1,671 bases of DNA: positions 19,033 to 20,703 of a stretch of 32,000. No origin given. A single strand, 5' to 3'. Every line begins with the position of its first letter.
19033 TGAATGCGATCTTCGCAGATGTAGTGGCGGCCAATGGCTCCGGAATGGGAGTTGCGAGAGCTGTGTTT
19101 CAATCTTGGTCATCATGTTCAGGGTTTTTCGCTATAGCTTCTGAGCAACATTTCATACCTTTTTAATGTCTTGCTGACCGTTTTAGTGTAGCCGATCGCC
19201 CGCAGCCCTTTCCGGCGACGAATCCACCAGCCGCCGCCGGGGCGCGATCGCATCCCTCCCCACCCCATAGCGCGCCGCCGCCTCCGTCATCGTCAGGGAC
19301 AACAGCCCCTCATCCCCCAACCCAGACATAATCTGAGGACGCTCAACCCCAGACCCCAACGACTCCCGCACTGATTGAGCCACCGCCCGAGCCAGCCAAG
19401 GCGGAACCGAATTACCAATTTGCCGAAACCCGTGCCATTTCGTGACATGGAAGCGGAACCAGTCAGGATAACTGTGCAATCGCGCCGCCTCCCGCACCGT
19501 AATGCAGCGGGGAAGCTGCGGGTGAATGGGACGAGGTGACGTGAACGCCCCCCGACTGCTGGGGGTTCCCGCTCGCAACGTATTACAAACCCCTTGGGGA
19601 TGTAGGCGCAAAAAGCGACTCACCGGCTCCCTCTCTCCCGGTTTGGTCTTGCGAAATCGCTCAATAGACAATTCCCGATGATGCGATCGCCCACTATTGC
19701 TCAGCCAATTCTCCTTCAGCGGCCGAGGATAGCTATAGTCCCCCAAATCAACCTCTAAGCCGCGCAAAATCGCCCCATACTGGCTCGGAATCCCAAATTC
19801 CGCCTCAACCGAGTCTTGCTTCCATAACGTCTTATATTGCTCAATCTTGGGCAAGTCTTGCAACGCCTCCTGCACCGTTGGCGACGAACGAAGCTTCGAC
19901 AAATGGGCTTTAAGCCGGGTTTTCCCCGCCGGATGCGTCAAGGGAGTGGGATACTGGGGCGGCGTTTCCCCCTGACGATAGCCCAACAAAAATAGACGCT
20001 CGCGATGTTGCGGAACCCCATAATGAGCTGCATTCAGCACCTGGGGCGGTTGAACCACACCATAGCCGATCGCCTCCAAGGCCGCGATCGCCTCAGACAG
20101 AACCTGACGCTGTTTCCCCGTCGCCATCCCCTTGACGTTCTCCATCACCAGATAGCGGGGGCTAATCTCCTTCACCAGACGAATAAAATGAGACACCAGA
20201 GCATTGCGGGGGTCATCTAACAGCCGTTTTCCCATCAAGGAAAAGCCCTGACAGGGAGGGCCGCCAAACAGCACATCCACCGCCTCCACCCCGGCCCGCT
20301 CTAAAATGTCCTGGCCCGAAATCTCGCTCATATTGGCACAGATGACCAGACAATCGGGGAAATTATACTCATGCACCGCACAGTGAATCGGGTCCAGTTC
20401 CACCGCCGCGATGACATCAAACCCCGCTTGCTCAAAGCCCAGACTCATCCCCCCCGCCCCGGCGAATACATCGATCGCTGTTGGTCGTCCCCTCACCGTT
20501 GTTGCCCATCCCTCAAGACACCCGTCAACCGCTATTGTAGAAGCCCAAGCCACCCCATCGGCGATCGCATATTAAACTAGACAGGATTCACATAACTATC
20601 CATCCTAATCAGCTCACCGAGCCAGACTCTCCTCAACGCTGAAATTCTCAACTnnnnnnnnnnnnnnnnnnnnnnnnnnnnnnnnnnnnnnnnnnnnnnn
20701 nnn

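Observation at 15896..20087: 0.89-kb near-identical direct repeats of the methyltransferase 3' part flank a 2.4-kb insert (period exactly 3,290 bp): the footprint of a single-crossover (Campbell-type) integration or partial duplication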

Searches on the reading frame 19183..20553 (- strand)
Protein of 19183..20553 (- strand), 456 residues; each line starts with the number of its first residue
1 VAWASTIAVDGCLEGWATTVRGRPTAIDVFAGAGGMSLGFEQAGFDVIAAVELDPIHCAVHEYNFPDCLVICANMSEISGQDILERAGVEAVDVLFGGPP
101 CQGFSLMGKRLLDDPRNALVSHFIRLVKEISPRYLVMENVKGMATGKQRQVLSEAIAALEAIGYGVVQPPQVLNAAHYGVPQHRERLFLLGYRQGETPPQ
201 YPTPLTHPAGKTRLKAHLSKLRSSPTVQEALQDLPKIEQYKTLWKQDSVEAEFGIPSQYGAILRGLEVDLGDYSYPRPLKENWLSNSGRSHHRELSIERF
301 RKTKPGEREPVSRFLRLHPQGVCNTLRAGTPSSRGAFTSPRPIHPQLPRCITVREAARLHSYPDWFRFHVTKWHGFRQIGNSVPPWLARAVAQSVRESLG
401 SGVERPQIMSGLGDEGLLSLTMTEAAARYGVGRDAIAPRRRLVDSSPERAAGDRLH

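Call 5: search_protein_families(library=pfam, proteins=[window:19183-20553:-], max_evalue=0.01)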
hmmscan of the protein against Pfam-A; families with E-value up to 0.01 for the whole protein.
window:19183-20553:- (456 aa): 2 families
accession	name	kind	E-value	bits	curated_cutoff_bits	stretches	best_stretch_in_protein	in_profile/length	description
PF00145.23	DNA_methylase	-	8.8e-67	226.3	22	1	26-395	3-322/324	C-5 cytosine-specific DNA methylase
PF09445.16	Methyltransf_15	-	2.7e-05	24.3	22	1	26-113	4-93/165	RNA cap guanine-N2 methyltransferase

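Call 6: search_protein_families(library=ncbifam, proteins=[window:19183-20553:-], max_evalue=0.01)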
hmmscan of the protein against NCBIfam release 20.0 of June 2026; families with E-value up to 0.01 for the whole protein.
window:19183-20553:- (456 aa): 2 families
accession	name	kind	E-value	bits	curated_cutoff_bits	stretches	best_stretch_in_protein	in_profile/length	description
TIGR00675.1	dcm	superfamily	4.9e-57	194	100.65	1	27-394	2-328/329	DNA (cytosine-5-)-methyltransferase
NF007772.0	PRK10458.1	subfamily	5.9e-15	54.8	710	1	27-194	92-288/472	DNA cytosine methylase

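Call 7: find_related_loci(query=window:19183-20553:-, collection=genome_contigs, flank=10000)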
Query window:19183-20553:- (456 aa) in genome_contigs; peptide patterns used: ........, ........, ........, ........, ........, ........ (x = any residue, [..] = any of these).
600 stretches matched a pattern (row limit reached: there are more); 582 encode a relative of the query (tblastn E <= 1e-3); the best 80 are kept; 80 distinct loci.
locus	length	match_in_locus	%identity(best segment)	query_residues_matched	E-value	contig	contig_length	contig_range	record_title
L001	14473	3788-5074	60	18-442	1e-171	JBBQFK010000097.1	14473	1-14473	MAG: Cyanophyceae cyanobacterium isolate Co_metawrap_1034 Cmw_1034_k141_16468408_length_14473_cov_12.9967, whole genome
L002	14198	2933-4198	62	23-441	3e-171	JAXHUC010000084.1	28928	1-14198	MAG: Cyanobacteriota bacterium isolate MAG41_tar_biofilm MAG41_84, whole genome shotgun sequence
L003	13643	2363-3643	61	23-446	2e-170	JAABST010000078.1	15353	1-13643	MAG: Geitlerinema sp. S16 isolate S16.Bin025 Scaffold_75, whole genome shotgun sequence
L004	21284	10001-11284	61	23-447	2e-170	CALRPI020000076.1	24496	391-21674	MAG: Phormidium lacuna HE10JO isolate JJ-KV9-13-1-mx-bin614 genome assembly, contig: JJ-KV9-13-C291, whole genome shotgu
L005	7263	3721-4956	61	23-431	2e-168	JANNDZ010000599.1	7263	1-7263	MAG: Pseudanabaena sp. OTE_75_metabat_487_sub OTE_75_k141_1757935, whole genome shotgun sequence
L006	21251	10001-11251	58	23-439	1e-166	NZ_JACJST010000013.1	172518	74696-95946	Anabaena lutea FACHB-196 contig13, whole genome shotgun sequence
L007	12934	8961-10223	59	23-441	1e-166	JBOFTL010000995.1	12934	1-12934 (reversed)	MAG: Microcoleus sp. isolate WFFMC_MAG_631 k139_40976_flag=1_multi=7.0000_len=12934, whole genome shotgun sequence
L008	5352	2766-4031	59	23-441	1e-168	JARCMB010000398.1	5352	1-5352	MAG: Pseudanabaenaceae cyanobacterium MP8IB2.15 k99_1052368, whole genome shotgun sequence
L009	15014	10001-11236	60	23-431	1e-165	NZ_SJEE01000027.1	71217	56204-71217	Pseudanabaena sp. UWO311 PseudUWO311_27, whole genome shotgun sequence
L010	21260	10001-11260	60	23-439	3e-165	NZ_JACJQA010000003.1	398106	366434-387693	Pseudanabaena sp. FACHB-1998 contig3, whole genome shotgun sequence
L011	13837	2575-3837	59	23-441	5e-165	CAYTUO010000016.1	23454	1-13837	MAG TPA_asm: uncultured Pleurocapsa sp. isolate binchicken_co274_59 genome assembly, contig: NODE_5578_length_23454_cov_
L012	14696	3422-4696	59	18-441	2e-164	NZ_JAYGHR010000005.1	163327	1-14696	Limnoraphis robusta BA-68 BA1 NODE_8_length_163327_cov_25.106685, whole genome shotgun sequence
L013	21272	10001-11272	59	18-441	2e-164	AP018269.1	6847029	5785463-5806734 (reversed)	Cylindrospermum sp. NIES-4074 DNA, nearly complete genome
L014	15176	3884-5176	58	12-439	8e-164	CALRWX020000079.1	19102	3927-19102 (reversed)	MAG: Pseudanabaena sp. UWO311 isolate JJ-LAS36-244-3-mx-bin629 genome assembly, contig: JJ-LAS36-244-C272, whole genome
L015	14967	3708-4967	59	23-441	1e-163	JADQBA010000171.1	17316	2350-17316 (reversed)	MAG: Stigonema ocellatum SAG 48.90 = DSM 106950 isolate JP211 k141_14133, whole genome shotgun sequence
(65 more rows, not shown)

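Call 20: search_protein_families(library=padloc, proteins=[window:19183-20553:-], max_evalue=0.1)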
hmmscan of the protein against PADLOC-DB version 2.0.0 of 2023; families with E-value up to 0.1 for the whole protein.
window:19183-20553:- (456 aa): 64 families (the best 25 are shown)
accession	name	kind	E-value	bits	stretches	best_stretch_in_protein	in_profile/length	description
PDLC03326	MTase_II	-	6.4e-163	540.7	1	22-431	3-408/412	Type II methyltransferase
PDLC03234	MTase_II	-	5e-89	297.2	1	24-400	5-367/375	Type II methyltransferase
PDLC03378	MTase_II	-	1.3e-79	266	1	25-399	4-330/344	Type II methyltransferase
PDLC00033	DruM2|DruM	-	1.6e-70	236.2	1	25-399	23-364/368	DNA cytosine methylase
PDLC03237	MTase_II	-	2.2e-67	225.8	2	24-238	794-1013/1036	Type II methyltransferase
PDLC00026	DruM2|DruM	-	2.9e-65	219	1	24-404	5-323/336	DNA cytosine methylase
PDLC03272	MTase_II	-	7.8e-64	214.3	1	22-405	73-396/407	Type II methyltransferase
PDLC02648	DrmMII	-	1e-58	197.3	2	18-238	16-281/468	DrmMII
PDLC02650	DrmMII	-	2.6e-53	179.5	3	25-145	10-138/435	DrmMII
PDLC02649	DrmMII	-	9.6e-52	174.3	3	82-240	106-253/422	DrmMII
PDLC02656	DrmMII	-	1.5e-50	170.5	2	27-236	8-234/491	DrmMII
PDLC00027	DruM2|DruM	-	1.3e-48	164.3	2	26-236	14-211/361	DNA cytosine methylase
PDLC03307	MTase_II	-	2.3e-46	156.8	3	25-156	2-127/382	Type II methyltransferase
PDLC00030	DruM2|DruM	-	5.9e-46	155.3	2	26-193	8-185/380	DNA cytosine methylase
PDLC00031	DruM2|DruM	-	5.9e-46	155.2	2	27-238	15-213/361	DNA cytosine methylase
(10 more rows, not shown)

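Call 30: find_homologous_proteins(query=window:19183-20553:-, max_evalue=1e-100)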
Query window:19183-20553:- (456 aa): 7543 proteins with E <= 1e-100 among 8000 candidates; the best 120 are listed.
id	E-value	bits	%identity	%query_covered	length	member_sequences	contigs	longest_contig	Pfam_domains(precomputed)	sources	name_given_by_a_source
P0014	6.5e-280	947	94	96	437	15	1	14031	PF00145.24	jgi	-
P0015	4.2e-277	937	94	95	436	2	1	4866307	PF00145.24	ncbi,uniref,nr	ncbi:DNA cytosine methyltransferase [Sodalinema gerasimenkoae]|uniref:DNA cytosine methyltransferase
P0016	3.7e-253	859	86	95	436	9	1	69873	PF00145.24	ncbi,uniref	ncbi:MAG: DNA cytosine methyltransferase [Sodalinema sp.]|uniref:DNA cytosine methyltransferase n=1 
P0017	2.9e-247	839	86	93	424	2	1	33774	PF00145.24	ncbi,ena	-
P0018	1.9e-239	813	85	92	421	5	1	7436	PF00145.24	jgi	jgi:DNA (cytosine-5)-methyltransferase 1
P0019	4.1e-230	783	83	90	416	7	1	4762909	PF00145.24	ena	-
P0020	6.4e-191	653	68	95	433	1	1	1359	PF00145.24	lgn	-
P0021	3.4e-177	608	63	94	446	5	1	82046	PF00145.24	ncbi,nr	ncbi:MAG: DNA cytosine methyltransferase [Cyanobacteria bacterium SBC]|nr:DNA cytosine methyltransfe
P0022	1.4e-173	596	65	91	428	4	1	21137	PF00145.24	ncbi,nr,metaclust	ncbi:DNA cytosine methyltransferase [Leptolyngbya valderiana BDU 20041]|nr:DNA cytosine methyltransf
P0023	8.5e-172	590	62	92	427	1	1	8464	PF00145.24,PF09445.17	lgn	-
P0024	1.2e-170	587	62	92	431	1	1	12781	PF00145.24,PF09445.17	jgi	jgi:DNA (cytosine-5)-methyltransferase 1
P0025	2.0e-169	583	65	89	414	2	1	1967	PF00145.24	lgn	-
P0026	3.6e-169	582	62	92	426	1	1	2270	PF00145.24,PF09445.17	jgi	jgi:DNA (cytosine-5)-methyltransferase 1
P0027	2.2e-168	579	62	92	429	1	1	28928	PF00145.24,PF09445.17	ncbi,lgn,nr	ncbi:MAG: DNA cytosine methyltransferase [Cyanobacteriota bacterium]|nr:DNA cytosine methyltransfera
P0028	3.9e-168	578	62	92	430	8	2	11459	PF00145.24,PF09445.17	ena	-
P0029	1.6e-167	576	61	90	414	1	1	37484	PF00145.24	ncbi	-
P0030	1.7e-167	576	61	92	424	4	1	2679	PF00145.24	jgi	jgi:DNA (cytosine-5)-methyltransferase 1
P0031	9.3e-167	574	62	92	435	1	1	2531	PF00145.24,PF09445.17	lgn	-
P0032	2.1e-166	573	61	92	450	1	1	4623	PF00145.24,PF09445.17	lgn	-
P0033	5.9e-166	571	62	91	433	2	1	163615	PF00145.24,PF09445.17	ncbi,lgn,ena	-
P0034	1.1e-165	570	62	92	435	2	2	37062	PF00145.24,PF09445.17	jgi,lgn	-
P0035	1.4e-165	570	63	92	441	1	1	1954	PF00145.24,PF09445.17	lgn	-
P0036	1.5e-165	570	62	92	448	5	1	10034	PF00145.24,PF09445.17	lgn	-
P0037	2.0e-165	569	61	91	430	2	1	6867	PF00145.24,PF09445.17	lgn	-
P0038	3.3e-165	569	61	93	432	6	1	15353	PF00145.24,PF09445.17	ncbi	-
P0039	5.6e-165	568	61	92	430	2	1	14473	PF00145.24,PF09445.17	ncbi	-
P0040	2.4e-164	566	60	93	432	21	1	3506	PF00145.24,PF09445.17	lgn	-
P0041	4.1e-164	565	61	93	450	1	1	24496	PF00145.24,PF09445.17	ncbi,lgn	-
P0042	1.1e-163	564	61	91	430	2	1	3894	PF00145.24,PF09445.17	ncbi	-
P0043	1.5e-163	563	60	92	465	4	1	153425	PF00145.24,PF09445.17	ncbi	ncbi:DNA cytosine methyltransferase [Tumidithrix helvetica PCC 7403]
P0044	1.9e-163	563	61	91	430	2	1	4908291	PF00145.24,PF09445.17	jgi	jgi:DNA (cytosine-5)-methyltransferase 1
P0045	1.9e-163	563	61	94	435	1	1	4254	PF00145.24,PF09445.17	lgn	-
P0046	3.6e-163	562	61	92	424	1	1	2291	PF00145.24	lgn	-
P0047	6.5e-163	561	59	95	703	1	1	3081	PF00145.24,PF09445.17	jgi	jgi:DNA (cytosine-5)-methyltransferase 1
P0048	1.2e-162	560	60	91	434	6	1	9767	PF00145.24,PF09445.17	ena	-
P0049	2.8e-162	559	61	92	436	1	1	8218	PF00145.24,PF09445.17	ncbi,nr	ncbi:MAG TPA: DNA cytosine methyltransferase [Nostocaceae cyanobacterium]|nr:DNA cytosine methyltran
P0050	3.3e-162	559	60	93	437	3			PF00145.24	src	-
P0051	4.6e-162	558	61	92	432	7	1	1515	PF00145.24,PF09445.17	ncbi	ncbi:MAG: DNA cytosine methyltransferase, partial [Geitlerinemataceae cyanobacterium]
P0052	4.9e-162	558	60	92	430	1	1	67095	PF00145.24,PF09445.17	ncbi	ncbi:MAG: DNA cytosine methyltransferase [Pseudanabaenaceae cyanobacterium]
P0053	7.5e-162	558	61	90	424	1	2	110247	PF00145.24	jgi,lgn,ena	jgi:DNA (cytosine-5)-methyltransferase 1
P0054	1.1e-161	557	59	92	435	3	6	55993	PF00145.24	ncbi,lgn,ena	ncbi:MAG: DNA cytosine methyltransferase [Geitlerinemataceae cyanobacterium]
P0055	1.3e-161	557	59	95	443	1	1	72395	PF00145.24,PF09445.17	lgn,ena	-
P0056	3.0e-161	556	59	92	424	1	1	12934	PF00145.24,PF09445.17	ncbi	ncbi:MAG: DNA cytosine methyltransferase [Microcoleus sp.]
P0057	3.3e-161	555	59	92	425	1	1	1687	PF00145.24,PF09445.17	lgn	-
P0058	3.8e-161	555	60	90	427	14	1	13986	PF00145.24,PF09445.17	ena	-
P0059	4.2e-161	555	59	92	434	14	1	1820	PF00145.24,PF09445.17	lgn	-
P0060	4.9e-161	555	59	93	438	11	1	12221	PF00145.24,PF09445.17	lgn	-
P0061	7.2e-161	554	58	93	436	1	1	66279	PF00145.24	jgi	-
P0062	1.1e-160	554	60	93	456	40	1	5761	PF00145.24,PF09445.17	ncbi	ncbi:MAG: DNA cytosine methyltransferase [Pseudanabaena sp.]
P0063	1.2e-160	554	59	95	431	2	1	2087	PF00145.24,PF09445.17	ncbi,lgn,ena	-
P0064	1.2e-160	554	60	90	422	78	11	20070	PF00145.24,PF09445.17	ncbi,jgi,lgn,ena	jgi:DNA (cytosine-5)-methyltransferase 1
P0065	2.0e-160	553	60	92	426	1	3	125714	PF00145.24,PF09445.17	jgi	jgi:DNA (cytosine-5)-methyltransferase 1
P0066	3.2e-160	552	60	93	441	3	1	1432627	PF00145.24,PF09445.17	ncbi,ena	-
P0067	3.4e-160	552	59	92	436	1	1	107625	PF00145.24,PF09445.17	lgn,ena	-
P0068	5.2e-160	551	59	92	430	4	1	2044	PF00145.24,PF09445.17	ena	-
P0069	5.2e-160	551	59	92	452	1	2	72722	PF00145.24,PF09445.17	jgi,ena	jgi:DNA (cytosine-5)-methyltransferase 1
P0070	6.7e-160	551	59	92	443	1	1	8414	PF00145.24,PF09445.17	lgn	-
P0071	7.1e-160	551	58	95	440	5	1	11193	PF00145.24,PF09445.17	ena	-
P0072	7.7e-160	551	60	90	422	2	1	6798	PF00145.24,PF09445.17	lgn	-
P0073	8.2e-160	551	61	92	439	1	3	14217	PF00145.24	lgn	-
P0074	8.7e-160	551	60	92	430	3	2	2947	PF00145.24,PF09445.17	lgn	-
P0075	9.6e-160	551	60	92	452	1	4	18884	PF00145.24,PF09445.17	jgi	jgi:DNA (cytosine-5)-methyltransferase 1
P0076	1.0e-159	551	59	93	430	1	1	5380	PF00145.24,PF09445.17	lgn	-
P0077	1.0e-159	550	60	93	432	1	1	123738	PF00145.24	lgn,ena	-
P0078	1.4e-159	550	59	95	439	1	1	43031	PF00145.24,PF09445.17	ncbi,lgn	ncbi:MAG: DNA cytosine methyltransferase [Patescibacteria group bacterium]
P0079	1.7e-159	550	59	92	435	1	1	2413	PF00145.24,PF09445.17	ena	-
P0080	2.1e-159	549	62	92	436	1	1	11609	PF00145.24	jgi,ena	-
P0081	2.1e-159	549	60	93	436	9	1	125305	PF00145.24,PF09445.17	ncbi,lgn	-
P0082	2.2e-159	549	58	93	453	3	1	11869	PF00145.24,PF09445.17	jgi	-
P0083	2.7e-159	549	59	92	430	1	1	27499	PF00145.24,PF09445.17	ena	-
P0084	4.0e-159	549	59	93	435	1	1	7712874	PF00145.24,PF09445.17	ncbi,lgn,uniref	ncbi:DNA cytosine methyltransferase [Capilliphycus salinus ALCB114379]|uniref:DNA cytosine methyltra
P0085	5.3e-159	548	57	92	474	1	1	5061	PF00145.24,PF09445.17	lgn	-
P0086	6.3e-159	548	59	92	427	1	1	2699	PF00145.24,PF09445.17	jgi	jgi:DNA (cytosine-5)-methyltransferase 1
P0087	7.7e-159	548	59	93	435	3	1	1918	PF00145.24,PF09445.17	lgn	-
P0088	9.9e-159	547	58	94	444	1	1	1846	PF00145.24,PF09445.17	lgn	-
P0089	1.5e-158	547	58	94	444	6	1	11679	PF00145.24,PF09445.17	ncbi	-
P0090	1.5e-158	547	58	92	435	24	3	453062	PF00145.24,PF09445.17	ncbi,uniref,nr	ncbi:DNA cytosine methyltransferase [Laspinema olomoucense]|uniref:Cytosine-specific methyltransfera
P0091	1.6e-158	547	57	92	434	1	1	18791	PF00145.24,PF09445.17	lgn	-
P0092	1.7e-158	546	57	94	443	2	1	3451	PF00145.24,PF09445.17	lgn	-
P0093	1.7e-158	546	59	92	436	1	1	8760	PF00145.24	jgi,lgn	-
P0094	1.7e-158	546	58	95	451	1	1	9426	PF00145.24,PF09445.17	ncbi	-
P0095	2.0e-158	546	60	91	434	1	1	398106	PF00145.24,PF09445.17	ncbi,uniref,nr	ncbi:DNA cytosine methyltransferase [Pseudanabaena sp. FACHB-1998]|uniref:DNA cytosine methyltransfe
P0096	2.5e-158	546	59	92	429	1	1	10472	PF00145.24,PF09445.17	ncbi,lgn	-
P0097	2.7e-158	546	60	90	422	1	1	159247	PF00145.24,PF09445.17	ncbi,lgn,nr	ncbi:MAG: DNA (cytosine-5-)-methyltransferase [Pseudanabaena sp.]|nr:MAG: DNA (cytosine-5-)-methyltr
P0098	2.9e-158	546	59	92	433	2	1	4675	PF00145.24,PF09445.17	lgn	-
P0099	3.5e-158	545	59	93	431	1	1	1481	PF00145.24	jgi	jgi:DNA (cytosine-5)-methyltransferase 1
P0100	3.5e-158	545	58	93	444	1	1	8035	PF00145.24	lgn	-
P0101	6.0e-158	545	58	92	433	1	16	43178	PF00145.24,PF09445.17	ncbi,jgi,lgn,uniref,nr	ncbi:DNA cytosine methyltransferase [Phormidium pseudopriestleyi FRX01]|uniref:Cytosine-specific met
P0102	6.7e-158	544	60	93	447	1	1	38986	PF00145.24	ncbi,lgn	-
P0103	7.1e-158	544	60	91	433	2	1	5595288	PF00145.24,PF09445.17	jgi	jgi:DNA (cytosine-5)-methyltransferase 1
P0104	8.3e-158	544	60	92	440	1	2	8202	PF00145.24,PF09445.17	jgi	-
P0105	9.2e-158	544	58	92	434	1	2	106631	PF00145.24,PF09445.17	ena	-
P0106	1.1e-157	544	58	93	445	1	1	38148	PF00145.24,PF09445.17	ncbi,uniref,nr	ncbi:DNA (cytosine-5-)-methyltransferase [Scytonema sp. UIC 10036]|uniref:DNA cytosine methyltransfe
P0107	1.2e-157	544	60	92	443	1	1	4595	PF00145.24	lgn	-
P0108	1.2e-157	544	60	93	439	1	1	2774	PF00145.24,PF09445.17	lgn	-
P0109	1.2e-157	544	59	92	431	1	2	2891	PF00145.24,PF09445.17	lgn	-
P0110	1.3e-157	544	58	92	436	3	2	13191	PF00145.24,PF09445.17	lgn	-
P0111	1.5e-157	543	59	91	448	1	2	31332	PF00145.24,PF09445.17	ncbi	-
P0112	1.5e-157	543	60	93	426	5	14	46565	PF00145.24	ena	-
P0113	1.6e-157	543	58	92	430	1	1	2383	PF00145.24,PF09445.17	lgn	-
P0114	1.8e-157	543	59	93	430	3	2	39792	PF00145.24,PF09445.17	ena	-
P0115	1.9e-157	543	58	93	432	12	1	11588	PF00145.24,PF09445.17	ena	-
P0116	2.3e-157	543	58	92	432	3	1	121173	PF00145.24,PF09445.17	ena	-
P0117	2.8e-157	542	59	92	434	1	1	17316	PF00145.24,PF09445.17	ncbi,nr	ncbi:MAG: DNA cytosine methyltransferase [Stigonema ocellatum SAG 48.90 = DSM 106950]|nr:DNA cytosin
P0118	2.8e-157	542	57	92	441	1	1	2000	PF00145.24,PF09445.17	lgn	-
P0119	3.1e-157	542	58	95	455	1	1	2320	PF00145.24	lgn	-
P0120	3.7e-157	542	56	92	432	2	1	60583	PF00145.24,PF09445.17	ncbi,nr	ncbi:MAG: DNA cytosine methyltransferase [Cyanobacteria bacterium SBLK]|nr:DNA cytosine methyltransf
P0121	3.9e-157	542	59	92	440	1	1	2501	PF00145.24,PF09445.17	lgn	-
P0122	4.1e-157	542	58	92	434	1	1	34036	PF00145.24,PF09445.17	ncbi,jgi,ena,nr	ncbi:MAG: DNA (cytosine-5-)-methyltransferase [Oscillatoriales cyanobacterium CG2_30_44_21]|nr:MAG: 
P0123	4.6e-157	542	58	93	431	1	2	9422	PF00145.24,PF09445.17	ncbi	-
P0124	5.3e-157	542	58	93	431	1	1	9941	PF00145.24,PF09445.17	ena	-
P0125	5.5e-157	541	59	92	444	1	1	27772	PF00145.24,PF09445.17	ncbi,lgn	-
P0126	5.5e-157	541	59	93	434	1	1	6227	PF00145.24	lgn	-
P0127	6.4e-157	541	59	92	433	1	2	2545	PF00145.24,PF09445.17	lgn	-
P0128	6.5e-157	541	59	92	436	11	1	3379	PF00145.24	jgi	jgi:DNA (cytosine-5)-methyltransferase 1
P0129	6.6e-157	541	59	92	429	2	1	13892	PF00145.24,PF09445.17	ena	-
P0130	6.8e-157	541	58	92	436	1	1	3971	PF00145.24,PF09445.17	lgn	-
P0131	8.6e-157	541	59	92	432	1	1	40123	PF00145.24,PF09445.17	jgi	jgi:DNA (cytosine-5)-methyltransferase 1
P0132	9.1e-157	541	59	91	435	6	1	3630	PF00145.24,PF09445.17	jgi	-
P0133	1.0e-156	541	59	92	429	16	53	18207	PF00145.24,PF09445.17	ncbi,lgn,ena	-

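Call 31: find_encoding_contigs(protein=P0015, flank=10000, max_places=3)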
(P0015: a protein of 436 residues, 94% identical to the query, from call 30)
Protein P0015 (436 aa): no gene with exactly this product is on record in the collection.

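Call 32: find_encoding_contigs(protein=P0016, flank=10000, max_places=3)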
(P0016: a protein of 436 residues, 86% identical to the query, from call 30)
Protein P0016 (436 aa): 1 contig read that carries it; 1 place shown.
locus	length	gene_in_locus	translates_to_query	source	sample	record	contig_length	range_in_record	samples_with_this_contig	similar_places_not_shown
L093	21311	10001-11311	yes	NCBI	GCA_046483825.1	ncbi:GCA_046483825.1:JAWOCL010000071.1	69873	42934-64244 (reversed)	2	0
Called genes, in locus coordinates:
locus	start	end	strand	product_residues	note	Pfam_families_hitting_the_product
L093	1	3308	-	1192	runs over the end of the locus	PF25487:ETR1_N, PF01590:GAF, PF00989:PAS (weak), PF08447:PAS_3, PF01590:GAF, PF00512:HisKA, PF02518:HATPase_c, PF00072:Response_reg, +1 more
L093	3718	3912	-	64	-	-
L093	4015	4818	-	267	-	PF00977:His_biosynth, PF02581:TMP-TENI (faint), PF03060:NMO (faint)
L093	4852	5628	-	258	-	PF20772:TACO1_YebC_N, PF01709:Transcrip_reg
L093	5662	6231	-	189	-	PF02632:BioY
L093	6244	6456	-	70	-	PF26623:Psb35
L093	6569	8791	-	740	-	-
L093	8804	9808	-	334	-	PF01040:UbiA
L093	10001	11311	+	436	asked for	PF00145:DNA_methylase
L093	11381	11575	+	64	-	PF21716:dnstrm_HI1420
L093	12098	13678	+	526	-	PF02310:B12-binding (weak), PF04055:Radical_SAM, PF13282:DUF4070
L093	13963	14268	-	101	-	-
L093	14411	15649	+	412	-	PF00089:Trypsin, PF13365:Trypsin_2, PF00595:PDZ, PF13180:PDZ_2, PF17820:PDZ_6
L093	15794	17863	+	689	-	PF03190:Thioredox_DsbH, PF13899:Thioredoxin_7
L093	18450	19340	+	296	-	-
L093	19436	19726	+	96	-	PF09876:DUF2103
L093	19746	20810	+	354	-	PF02254:TrkA_N, PF22614:Slo-like_RCK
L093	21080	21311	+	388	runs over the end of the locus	-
